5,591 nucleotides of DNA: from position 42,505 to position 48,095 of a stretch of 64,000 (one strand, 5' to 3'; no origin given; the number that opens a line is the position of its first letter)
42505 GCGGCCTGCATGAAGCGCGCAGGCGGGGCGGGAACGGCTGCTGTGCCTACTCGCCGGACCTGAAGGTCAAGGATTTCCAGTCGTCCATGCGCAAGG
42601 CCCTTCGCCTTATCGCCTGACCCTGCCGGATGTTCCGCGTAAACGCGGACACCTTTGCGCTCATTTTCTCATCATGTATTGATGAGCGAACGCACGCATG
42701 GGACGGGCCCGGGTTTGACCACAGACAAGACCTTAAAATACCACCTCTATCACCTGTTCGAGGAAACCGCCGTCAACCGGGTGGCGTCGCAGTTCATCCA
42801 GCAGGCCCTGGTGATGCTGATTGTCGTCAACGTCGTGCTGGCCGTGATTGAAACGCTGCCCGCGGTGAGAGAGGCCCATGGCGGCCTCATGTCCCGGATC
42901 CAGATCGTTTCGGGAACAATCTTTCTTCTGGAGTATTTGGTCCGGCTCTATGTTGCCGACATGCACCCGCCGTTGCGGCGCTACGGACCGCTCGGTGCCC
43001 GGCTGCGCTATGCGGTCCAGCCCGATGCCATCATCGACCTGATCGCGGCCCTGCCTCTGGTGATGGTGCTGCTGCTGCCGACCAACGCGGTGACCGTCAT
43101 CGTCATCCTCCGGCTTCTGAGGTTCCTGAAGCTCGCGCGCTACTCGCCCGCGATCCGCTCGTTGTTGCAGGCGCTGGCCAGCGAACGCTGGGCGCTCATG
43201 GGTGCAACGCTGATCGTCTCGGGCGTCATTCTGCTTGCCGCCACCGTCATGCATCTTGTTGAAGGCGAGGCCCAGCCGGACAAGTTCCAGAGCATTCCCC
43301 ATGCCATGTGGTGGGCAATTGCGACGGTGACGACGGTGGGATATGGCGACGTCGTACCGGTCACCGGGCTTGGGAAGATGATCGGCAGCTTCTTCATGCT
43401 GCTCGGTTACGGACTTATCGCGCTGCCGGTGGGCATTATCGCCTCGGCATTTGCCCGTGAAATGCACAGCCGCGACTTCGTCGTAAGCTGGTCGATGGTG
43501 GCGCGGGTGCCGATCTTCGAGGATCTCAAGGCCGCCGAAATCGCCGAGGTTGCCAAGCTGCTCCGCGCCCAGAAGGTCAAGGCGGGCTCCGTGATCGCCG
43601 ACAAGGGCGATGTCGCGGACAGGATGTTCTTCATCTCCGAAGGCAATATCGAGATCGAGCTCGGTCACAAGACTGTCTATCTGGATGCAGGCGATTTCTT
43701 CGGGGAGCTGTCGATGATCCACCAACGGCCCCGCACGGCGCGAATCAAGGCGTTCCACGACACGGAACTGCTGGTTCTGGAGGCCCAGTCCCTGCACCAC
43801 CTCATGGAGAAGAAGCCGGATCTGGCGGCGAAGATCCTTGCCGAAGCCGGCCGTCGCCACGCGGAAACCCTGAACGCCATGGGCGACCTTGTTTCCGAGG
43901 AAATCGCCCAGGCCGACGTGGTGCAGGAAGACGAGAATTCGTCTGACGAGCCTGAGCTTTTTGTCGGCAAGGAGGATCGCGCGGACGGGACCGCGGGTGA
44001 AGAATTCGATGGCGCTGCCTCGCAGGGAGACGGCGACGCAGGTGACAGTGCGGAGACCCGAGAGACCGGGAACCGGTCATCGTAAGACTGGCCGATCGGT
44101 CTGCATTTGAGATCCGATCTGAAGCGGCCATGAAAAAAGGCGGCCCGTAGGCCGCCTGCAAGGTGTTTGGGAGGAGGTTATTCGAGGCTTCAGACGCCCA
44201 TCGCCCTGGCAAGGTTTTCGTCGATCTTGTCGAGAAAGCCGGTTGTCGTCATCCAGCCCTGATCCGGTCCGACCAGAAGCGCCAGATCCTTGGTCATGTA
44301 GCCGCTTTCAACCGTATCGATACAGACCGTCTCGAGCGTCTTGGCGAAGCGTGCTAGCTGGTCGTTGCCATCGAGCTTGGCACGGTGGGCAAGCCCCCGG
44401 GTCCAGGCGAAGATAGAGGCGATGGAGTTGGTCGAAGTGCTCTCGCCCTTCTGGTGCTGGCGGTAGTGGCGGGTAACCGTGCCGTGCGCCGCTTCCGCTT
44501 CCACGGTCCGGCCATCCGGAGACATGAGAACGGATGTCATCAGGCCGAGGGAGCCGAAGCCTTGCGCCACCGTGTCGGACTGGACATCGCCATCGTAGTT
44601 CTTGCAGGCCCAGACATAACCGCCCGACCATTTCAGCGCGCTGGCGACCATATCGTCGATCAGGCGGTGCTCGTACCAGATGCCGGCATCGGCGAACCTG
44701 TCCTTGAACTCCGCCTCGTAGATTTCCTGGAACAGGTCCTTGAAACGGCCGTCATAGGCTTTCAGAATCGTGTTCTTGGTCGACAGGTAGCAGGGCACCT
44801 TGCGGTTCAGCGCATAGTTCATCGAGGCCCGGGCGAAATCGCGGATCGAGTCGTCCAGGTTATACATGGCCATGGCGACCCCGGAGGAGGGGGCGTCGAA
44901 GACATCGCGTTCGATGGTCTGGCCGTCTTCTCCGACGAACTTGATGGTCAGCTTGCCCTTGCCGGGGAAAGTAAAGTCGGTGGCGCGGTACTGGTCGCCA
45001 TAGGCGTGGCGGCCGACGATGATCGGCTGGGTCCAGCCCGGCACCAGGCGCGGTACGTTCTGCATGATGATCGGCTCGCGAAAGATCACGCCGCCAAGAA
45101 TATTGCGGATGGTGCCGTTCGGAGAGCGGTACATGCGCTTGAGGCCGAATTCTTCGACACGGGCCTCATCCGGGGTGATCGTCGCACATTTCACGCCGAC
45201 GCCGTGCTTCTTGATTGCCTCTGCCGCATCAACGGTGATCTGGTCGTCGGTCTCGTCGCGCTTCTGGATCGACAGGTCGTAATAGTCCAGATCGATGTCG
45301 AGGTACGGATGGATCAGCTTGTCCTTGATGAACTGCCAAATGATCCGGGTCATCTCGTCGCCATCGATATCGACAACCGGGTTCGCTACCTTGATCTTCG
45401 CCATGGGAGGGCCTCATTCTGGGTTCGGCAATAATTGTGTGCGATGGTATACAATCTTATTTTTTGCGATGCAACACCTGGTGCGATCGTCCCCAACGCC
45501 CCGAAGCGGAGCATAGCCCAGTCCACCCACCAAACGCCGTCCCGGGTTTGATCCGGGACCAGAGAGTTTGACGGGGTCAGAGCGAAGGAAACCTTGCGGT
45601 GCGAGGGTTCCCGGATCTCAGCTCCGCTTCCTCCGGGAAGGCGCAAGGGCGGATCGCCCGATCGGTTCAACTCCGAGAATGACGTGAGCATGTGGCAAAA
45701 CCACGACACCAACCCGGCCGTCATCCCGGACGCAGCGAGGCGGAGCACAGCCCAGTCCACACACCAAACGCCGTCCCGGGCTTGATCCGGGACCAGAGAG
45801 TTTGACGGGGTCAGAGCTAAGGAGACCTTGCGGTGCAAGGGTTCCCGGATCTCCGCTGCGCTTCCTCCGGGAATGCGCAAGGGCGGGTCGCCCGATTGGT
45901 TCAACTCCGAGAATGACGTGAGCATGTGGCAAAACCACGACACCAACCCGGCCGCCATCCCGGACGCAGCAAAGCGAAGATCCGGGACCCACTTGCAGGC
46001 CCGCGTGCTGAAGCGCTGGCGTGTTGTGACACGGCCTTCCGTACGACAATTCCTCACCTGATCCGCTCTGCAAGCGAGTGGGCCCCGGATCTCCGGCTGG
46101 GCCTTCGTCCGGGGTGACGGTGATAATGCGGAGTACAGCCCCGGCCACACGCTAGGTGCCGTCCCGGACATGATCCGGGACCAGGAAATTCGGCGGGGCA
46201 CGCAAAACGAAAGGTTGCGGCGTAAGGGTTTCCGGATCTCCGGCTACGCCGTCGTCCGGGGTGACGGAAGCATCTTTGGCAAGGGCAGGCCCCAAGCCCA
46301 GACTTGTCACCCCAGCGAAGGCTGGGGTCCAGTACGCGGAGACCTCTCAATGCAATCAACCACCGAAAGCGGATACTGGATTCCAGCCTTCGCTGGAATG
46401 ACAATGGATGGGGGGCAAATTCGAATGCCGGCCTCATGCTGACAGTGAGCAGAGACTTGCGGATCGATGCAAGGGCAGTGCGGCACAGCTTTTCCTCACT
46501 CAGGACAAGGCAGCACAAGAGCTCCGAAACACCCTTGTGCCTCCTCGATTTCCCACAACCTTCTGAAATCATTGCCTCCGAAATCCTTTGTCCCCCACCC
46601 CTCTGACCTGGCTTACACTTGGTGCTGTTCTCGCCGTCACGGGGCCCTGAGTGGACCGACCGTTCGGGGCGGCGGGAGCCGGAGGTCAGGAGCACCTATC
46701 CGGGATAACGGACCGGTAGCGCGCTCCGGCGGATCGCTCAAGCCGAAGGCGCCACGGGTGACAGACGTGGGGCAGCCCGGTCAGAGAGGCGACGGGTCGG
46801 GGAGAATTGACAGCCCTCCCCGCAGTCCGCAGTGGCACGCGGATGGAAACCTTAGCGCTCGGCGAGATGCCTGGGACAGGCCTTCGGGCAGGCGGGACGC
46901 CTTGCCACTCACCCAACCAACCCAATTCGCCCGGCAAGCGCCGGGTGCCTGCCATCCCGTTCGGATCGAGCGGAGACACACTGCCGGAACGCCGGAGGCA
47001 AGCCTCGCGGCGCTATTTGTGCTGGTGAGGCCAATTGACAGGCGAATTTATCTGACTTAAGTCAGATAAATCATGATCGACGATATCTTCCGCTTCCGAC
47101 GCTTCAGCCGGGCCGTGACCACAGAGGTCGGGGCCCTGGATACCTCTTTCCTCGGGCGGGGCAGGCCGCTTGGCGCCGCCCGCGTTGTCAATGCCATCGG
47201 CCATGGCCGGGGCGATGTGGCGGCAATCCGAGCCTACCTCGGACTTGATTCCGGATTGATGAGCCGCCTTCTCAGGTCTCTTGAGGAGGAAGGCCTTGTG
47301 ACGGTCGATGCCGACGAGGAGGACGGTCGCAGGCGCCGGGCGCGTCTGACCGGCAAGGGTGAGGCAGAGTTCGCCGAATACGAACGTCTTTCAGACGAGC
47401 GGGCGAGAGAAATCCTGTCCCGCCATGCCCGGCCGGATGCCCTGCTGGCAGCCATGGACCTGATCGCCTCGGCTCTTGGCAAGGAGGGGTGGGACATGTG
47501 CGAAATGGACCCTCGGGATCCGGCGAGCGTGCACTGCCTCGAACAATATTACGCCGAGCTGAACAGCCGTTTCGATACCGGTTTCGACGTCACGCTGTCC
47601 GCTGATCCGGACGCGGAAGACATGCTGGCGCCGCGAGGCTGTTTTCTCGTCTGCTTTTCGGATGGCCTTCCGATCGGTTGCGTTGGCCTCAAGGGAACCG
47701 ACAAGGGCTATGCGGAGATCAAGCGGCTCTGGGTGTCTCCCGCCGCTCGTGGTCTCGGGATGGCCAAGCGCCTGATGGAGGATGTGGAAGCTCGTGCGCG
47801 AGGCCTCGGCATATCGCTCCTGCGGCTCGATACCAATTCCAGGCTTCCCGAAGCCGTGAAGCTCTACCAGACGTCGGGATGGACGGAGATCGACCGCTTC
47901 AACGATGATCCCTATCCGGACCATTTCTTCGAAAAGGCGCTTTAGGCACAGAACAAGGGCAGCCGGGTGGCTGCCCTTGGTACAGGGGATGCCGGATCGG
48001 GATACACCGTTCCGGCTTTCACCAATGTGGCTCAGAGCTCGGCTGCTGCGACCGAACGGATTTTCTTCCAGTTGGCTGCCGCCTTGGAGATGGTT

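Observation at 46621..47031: Candidate ~410-nt intricately folded ncRNA with a possible pseudoknot, not matching any RNA family I recognise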

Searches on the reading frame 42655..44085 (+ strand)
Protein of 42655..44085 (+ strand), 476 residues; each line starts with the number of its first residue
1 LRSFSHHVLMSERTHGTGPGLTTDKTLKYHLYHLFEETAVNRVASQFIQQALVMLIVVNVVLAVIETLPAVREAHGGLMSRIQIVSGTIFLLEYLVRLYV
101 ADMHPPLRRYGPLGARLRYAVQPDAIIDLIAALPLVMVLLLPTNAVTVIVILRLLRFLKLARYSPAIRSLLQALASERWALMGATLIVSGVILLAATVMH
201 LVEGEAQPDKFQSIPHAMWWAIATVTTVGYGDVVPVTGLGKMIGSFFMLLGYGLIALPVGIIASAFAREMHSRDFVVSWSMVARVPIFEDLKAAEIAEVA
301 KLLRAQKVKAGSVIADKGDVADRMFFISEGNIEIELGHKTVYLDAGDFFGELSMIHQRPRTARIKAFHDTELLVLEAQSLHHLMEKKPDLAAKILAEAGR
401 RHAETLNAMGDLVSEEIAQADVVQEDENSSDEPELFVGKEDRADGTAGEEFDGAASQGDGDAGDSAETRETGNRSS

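Call 20: find_related_loci(query=window:42655-44085:+, collection=genome_contigs, flank=1000)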
Query window:42655-44085:+ (476 aa) in genome_contigs; peptide patterns used: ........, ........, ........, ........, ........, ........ (x = any residue, [..] = any of these).
219 stretches matched a pattern; 120 encode a relative of the query (tblastn E <= 1e-3); the best 80 are kept; 80 distinct loci.
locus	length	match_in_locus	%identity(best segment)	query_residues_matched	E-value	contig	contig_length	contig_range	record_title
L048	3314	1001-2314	60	4-435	1e-171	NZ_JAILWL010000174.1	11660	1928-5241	MAG: Roseibium sp. isolate ECS25B3 ECS25B3_174, whole genome shotgun sequence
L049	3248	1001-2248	62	25-441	2e-165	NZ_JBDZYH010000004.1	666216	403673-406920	Roseibium sp. SCP14 contig00004, whole genome shotgun sequence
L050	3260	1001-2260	62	25-444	1e-164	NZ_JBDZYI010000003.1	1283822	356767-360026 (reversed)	Roseibium sp. SCP15 contig00003, whole genome shotgun sequence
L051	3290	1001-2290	60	17-446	8e-164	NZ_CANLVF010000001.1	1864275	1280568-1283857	Uncultured Roseibium sp. isolate 2-83.fasta NODE_1, whole genome shotgun sequence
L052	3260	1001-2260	62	25-444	3e-165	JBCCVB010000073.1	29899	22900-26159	MAG: Pseudomonadota bacterium isolate P01_E01_bin.28 k141_1219544_length_29899_cov_19.5733, whole genome shotgun sequenc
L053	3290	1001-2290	60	9-436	3e-155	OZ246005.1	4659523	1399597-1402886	MAG: Roseibium sp. isolate 571153a5-cff4-44d7-992a-ac6b2d4dc168 genome assembly, chromosome: 1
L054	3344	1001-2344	48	26-469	5e-128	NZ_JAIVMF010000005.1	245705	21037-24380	Stappia stellulata strain SN27-3 SN27-3_ctg005, whole genome shotgun sequence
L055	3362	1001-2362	48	20-469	5e-128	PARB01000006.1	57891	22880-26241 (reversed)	MAG: Rhodobacteraceae bacterium isolate SP118 29880, whole genome shotgun sequence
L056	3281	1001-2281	61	10-436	5e-179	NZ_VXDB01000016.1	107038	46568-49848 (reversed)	Roseibium sediminis strain KCTC 52373 NODE_16_length_107038_cov_148.053_ID_2400, whole genome shotgun sequence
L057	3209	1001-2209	46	27-442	3e-110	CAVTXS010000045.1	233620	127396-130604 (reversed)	MAG: uncultured Alphaproteobacteria bacterium isolate MFD06742.bin.2.111 genome assembly, contig: contig_60985, whole ge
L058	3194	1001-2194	44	18-421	5e-101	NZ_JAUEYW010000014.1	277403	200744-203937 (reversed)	Bradyrhizobium sp. SZCCHNR1015 NODE_14, whole genome shotgun sequence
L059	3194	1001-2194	43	18-421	4e-100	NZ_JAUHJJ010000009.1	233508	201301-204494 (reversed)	Bradyrhizobium sp. SZCCHNR1093 NODE_9, whole genome shotgun sequence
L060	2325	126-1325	43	14-421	2e-100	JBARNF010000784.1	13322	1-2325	MAG: Bradyrhizobium sp. isolate MFD06661_ilm_asm_bin7 k127_206964, whole genome shotgun sequence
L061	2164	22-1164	45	43-426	1e-100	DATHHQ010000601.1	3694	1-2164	MAG TPA_asm: Bradyrhizobium sp. isolate SMAG_U12504 k141_61822, whole genome shotgun sequence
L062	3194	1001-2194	43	18-421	9e-99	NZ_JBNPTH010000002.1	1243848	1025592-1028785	Bradyrhizobium sp. HKCCYLS3077 NODE_2, whole genome shotgun sequence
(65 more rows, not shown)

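Call 21: search_protein_families(library=pfam, proteins=[window:42655-44085:+])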
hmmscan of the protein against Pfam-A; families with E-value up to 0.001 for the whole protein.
window:42655-44085:+ (476 aa): 4 families
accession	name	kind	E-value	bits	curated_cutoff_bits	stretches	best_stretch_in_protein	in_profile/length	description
PF00520.37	Ion_trans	-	6e-33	114.5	25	1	47-270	3-237/241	Ion transport protein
PF07885.22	Ion_trans_2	-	2.6e-16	59.7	22.5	1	190-266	4-77/79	Ion channel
PF00027.35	cNMP_binding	-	5.1e-16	58.9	27.5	1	306-386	2-88/89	Cyclic nucleotide-binding domain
PF08016.18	PKD_channel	-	7.4e-05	22.7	22.4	1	144-266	98-222/225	Polycystin cation channel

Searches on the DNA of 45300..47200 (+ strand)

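Call 4: search_rna_families(source=window, start=45300, end=47200, threshold=evalue, max_evalue=10, show_alignments=2)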
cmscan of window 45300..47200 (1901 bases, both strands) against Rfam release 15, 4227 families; matches with E-value up to 10: 6.
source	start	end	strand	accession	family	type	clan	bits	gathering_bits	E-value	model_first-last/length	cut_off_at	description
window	46286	46421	+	RF02625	WsnRNA46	Gene; sRNA;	-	45.8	65.3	5.6e-08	1-151/151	no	Wolbachia sRNA 46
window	46296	46409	-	RF03859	mir-6132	Gene; miRNA;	-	25.2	112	0.0091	1-94/94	no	mir-6132 microRNA precursor family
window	45843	45986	-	RF03175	MIR3454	Gene; miRNA;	-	24.1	142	0.05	1-147/147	no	MIR3454 microRNA precursor family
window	45833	45998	+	RF03927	MIR538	Gene; miRNA;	-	21.4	100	0.24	1-160/160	no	MIR538 microRNA precursor family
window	46300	46408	-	RF03477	MIR862_2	Gene; miRNA;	-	17.2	71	6.9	1-90/90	no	MIR862_2 microRNA precursor family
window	46137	46184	-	RF01686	Acido-1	Gene; sRNA;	-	16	50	4.9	1-64/64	no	Acido-1 RNA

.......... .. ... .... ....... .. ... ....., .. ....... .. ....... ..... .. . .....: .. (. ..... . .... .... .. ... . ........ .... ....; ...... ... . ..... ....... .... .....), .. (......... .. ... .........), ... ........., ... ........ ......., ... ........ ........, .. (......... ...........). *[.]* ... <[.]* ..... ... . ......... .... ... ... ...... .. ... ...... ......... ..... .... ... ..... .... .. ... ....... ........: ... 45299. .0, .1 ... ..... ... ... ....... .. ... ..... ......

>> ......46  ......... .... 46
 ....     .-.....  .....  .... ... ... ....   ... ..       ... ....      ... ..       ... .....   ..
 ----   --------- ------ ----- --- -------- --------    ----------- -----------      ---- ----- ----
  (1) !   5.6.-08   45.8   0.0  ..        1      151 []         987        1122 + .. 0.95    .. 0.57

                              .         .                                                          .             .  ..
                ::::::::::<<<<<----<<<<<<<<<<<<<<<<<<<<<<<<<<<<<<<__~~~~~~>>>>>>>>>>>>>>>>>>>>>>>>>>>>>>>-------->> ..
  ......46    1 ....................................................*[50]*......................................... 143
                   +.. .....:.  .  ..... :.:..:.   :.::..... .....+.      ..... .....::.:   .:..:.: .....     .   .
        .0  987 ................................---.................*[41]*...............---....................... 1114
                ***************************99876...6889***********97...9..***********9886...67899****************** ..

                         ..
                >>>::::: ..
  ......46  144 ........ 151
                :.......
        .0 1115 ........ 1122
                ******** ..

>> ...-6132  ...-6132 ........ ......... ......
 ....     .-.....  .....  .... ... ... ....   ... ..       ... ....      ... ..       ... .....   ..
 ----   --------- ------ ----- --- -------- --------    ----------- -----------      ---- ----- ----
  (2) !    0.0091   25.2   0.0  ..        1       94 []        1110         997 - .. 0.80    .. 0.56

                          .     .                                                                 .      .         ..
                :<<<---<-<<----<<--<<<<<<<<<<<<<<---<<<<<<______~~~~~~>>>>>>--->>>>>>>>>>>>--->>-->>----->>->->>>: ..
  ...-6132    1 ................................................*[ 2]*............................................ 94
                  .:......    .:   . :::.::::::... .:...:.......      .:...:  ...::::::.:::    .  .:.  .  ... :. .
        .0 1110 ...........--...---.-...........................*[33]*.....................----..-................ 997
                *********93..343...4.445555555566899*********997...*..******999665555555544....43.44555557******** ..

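Call 81: search_dna_similar(query=window:46575-47031:+, collection=plasmids, mode=distant, max_rows=15)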
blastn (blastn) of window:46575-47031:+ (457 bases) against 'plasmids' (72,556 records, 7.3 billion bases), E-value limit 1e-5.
No match.

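Call 82: search_dna_similar(query=window:46575-47031:+, collection=phages, mode=distant, max_rows=10)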
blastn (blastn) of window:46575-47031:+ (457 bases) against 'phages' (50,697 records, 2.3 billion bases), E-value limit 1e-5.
No match.

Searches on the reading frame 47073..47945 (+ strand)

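Call 21: search_protein_families(library=pfam, proteins=[window:47073-47945:+])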
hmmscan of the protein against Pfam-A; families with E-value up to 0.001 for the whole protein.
window:47073-47945:+ (290 aa): 8 families
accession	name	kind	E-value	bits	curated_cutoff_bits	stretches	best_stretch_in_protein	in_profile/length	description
PF00583.31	Acetyltransf_1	-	5.6e-16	59.3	20.7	1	174-269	19-115/116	Acetyltransferase (GNAT) family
PF13508.13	Acetyltransf_7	-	1.9e-13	51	27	1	188-271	2-83/84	Acetyltransferase (GNAT) domain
PF13673.13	Acetyltransf_10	-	9.8e-11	42.2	23.6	1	183-274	25-111/128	Acetyltransferase (GNAT) domain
PF12802.13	MarR_2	-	5e-08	33.4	27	1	34-87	6-61/61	MarR family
PF13463.12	HTH_27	-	6.6e-08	33.2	22.2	1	38-96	8-68/68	Winged helix DNA-binding domain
PF01047.28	MarR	-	1.7e-05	25.1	24.6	1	49-86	20-57/59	MarR family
PF13601.12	HTH_34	-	3.5e-05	24.3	27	1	49-103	17-72/80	Winged helix DNA-binding domain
PF09339.16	HTH_IclR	-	5.3e-05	23.3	22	1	35-79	5-51/52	IclR helix-turn-helix domain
